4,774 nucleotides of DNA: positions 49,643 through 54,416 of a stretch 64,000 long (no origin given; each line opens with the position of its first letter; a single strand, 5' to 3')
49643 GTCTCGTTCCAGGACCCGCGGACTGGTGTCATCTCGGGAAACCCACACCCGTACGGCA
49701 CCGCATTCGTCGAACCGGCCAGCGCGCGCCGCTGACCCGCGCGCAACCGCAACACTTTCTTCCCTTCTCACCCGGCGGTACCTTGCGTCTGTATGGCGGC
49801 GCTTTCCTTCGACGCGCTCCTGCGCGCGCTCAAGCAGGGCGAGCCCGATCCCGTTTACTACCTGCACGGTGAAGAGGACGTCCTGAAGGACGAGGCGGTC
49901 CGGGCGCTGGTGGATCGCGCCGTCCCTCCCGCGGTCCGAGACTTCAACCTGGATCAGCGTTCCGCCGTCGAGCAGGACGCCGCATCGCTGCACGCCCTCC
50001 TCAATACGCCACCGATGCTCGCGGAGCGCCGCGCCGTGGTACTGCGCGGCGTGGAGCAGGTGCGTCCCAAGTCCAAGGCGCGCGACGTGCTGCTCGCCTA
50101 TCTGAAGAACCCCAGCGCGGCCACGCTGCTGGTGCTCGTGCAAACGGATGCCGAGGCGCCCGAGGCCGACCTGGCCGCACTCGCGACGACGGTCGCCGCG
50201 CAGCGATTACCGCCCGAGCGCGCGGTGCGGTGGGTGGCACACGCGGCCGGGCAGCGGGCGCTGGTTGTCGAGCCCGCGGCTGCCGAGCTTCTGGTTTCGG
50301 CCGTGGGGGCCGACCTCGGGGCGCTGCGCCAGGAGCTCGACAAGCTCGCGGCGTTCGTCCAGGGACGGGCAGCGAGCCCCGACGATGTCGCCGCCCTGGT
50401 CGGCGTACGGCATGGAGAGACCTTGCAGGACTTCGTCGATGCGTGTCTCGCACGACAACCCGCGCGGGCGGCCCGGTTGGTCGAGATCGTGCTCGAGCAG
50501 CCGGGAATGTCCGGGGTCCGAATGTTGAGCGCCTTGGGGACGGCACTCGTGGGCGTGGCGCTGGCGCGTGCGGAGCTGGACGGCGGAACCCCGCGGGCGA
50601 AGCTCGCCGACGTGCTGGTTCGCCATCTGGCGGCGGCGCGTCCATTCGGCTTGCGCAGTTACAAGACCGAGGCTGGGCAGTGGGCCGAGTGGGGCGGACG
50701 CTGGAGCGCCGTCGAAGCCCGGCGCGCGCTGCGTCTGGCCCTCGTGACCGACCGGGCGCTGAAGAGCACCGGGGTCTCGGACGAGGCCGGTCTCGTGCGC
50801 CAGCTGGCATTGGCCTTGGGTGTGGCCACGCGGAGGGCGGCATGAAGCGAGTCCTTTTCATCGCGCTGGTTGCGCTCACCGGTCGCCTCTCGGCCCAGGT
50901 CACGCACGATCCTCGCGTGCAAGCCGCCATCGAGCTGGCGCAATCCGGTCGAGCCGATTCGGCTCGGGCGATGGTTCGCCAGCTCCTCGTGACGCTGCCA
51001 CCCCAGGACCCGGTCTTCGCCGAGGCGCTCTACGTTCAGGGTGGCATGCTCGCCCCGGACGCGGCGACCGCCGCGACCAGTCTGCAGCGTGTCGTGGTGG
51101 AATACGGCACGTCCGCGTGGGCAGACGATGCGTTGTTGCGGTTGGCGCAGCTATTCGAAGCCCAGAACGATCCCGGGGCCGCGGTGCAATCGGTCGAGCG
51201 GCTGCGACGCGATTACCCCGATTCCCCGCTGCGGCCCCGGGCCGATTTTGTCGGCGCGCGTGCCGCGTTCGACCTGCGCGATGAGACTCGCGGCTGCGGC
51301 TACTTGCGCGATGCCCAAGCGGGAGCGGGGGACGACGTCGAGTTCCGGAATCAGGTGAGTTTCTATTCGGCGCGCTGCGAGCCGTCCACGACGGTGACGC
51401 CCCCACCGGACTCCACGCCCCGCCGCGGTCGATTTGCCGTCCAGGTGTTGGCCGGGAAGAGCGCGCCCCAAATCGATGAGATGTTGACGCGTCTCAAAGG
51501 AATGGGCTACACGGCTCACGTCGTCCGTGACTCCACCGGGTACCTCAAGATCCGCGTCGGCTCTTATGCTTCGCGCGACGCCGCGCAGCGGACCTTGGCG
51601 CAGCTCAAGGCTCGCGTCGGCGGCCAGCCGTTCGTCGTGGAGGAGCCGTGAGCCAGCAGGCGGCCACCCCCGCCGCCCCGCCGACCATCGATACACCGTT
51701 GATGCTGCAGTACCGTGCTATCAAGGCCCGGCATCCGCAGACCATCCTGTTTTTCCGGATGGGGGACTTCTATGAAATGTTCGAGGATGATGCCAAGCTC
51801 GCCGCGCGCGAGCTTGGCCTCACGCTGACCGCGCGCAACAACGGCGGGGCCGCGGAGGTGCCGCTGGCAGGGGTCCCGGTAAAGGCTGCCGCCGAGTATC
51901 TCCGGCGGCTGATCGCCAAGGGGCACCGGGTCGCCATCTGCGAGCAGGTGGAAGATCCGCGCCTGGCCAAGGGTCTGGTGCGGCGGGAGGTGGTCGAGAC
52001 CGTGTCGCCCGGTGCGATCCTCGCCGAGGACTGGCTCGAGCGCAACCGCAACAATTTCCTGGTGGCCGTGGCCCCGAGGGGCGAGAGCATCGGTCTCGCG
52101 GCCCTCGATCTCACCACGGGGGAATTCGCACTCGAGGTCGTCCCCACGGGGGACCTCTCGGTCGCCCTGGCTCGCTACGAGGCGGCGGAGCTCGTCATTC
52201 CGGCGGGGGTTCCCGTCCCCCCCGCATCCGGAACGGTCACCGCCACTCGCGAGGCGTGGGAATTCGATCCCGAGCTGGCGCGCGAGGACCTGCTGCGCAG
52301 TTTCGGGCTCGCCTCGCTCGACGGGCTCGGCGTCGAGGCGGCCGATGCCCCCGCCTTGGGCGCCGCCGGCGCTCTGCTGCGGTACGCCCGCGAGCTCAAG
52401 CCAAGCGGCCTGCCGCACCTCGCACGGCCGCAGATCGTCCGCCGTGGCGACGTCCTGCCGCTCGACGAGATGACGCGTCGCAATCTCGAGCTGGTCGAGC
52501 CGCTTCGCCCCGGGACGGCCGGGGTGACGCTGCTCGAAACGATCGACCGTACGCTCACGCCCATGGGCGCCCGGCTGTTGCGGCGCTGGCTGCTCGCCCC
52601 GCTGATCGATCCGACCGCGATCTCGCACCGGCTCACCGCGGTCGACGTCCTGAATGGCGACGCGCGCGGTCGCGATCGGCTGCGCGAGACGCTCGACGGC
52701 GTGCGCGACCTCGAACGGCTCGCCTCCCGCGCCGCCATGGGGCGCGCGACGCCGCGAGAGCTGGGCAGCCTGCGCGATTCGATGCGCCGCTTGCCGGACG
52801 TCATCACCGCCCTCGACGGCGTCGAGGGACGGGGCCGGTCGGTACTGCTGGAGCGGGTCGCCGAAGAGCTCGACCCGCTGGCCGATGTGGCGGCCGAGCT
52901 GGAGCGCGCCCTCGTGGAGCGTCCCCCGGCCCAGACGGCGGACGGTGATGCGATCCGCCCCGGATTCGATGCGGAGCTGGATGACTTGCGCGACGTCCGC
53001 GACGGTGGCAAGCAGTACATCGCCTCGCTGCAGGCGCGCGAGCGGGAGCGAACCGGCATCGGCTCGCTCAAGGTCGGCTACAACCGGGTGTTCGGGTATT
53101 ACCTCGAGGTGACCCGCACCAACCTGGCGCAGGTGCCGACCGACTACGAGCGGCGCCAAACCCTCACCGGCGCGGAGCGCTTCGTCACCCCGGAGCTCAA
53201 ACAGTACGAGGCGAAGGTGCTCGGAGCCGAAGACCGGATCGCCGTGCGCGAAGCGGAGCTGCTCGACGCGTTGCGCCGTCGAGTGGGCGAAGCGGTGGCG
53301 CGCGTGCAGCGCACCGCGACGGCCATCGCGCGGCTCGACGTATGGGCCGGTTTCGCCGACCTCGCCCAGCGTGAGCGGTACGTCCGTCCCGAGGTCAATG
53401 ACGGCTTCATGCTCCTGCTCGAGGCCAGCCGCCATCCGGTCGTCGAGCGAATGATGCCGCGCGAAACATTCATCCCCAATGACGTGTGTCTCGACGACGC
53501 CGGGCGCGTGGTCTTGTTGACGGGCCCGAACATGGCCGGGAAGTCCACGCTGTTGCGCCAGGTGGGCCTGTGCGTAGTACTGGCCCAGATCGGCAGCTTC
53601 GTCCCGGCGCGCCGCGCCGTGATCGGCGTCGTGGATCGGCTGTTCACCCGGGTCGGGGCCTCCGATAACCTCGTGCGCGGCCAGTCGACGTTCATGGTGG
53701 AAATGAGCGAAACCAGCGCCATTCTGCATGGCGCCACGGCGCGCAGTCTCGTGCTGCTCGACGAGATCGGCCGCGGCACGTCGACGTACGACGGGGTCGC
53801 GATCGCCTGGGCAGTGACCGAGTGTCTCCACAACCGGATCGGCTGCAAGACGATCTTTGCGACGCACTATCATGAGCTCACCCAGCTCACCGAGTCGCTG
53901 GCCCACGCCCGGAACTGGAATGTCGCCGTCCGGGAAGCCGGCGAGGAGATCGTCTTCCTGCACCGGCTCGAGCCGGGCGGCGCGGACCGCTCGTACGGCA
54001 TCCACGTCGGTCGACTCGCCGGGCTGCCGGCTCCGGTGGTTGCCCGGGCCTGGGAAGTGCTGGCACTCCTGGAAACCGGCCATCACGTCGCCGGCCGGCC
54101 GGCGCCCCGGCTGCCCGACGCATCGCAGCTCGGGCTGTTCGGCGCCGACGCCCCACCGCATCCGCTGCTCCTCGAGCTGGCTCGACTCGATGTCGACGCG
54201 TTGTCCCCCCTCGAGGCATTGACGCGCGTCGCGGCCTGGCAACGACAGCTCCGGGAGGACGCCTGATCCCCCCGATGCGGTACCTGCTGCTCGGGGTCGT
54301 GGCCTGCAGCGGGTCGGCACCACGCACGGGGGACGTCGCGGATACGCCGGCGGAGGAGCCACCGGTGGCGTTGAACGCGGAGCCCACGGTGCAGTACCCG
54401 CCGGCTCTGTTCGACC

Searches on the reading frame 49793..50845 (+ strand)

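Call 51: search_protein_families(library=pfam, proteins=[window:49793-50845:+], max_evalue=0.001)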
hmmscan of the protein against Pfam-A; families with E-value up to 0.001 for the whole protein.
window:49793-50845:+ (350 aa): 1 family
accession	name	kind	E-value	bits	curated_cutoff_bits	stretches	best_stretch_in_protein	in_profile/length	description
PF06144.19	DNA_pol3_delta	-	1.3e-06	28.9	21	1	22-118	1-101/124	DNA polymerase III, delta subunit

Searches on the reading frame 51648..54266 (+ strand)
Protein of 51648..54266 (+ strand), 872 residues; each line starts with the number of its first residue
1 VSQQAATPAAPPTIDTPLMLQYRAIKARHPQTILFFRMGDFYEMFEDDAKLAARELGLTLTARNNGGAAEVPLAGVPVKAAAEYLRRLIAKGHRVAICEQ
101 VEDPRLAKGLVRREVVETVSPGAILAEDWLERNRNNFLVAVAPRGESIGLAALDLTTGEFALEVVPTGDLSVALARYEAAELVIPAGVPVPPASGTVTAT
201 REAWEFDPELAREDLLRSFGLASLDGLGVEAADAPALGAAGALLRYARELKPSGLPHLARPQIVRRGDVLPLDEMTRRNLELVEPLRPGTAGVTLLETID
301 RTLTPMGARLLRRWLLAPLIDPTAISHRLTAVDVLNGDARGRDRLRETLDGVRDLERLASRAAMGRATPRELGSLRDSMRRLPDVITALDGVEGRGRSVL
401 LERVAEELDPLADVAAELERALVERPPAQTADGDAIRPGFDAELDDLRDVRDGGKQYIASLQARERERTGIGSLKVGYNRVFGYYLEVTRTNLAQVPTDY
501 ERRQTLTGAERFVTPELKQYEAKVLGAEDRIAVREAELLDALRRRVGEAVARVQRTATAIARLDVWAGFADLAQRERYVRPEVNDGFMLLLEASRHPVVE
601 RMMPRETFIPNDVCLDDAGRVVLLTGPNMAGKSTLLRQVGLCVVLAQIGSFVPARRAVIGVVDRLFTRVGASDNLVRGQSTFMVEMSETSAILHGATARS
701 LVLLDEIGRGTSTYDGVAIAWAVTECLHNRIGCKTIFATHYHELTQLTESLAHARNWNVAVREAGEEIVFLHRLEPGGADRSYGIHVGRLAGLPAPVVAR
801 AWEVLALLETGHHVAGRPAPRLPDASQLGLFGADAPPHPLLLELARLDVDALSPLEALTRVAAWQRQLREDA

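Call 51: search_protein_families(library=pfam, proteins=[window:51648-54266:+], max_evalue=0.001)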
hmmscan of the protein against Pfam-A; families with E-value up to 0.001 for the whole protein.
window:51648-54266:+ (872 aa): 6 families
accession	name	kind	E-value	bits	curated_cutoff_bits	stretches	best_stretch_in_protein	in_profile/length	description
PF00488.27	MutS_V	-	3.5e-82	275.4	30.2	1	623-808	2-187/188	MutS domain V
PF05192.23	MutS_III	-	2.6e-45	155.6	34.1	1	276-570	2-194/194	MutS domain III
PF01624.25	MutS_I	-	4.3e-41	140.1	20.6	1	16-127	1-112/113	MutS domain I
PF05190.23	MutS_IV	-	1.9e-32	111.8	22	1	439-530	1-92/92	MutS family domain IV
PF05188.22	MutS_II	-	1.2e-18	68.2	25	1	136-258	1-132/133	MutS domain II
PF25199.1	nSTAND_NTPase5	-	0.00054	20.3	34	0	617-644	39-66/145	Novel STAND NTPase 5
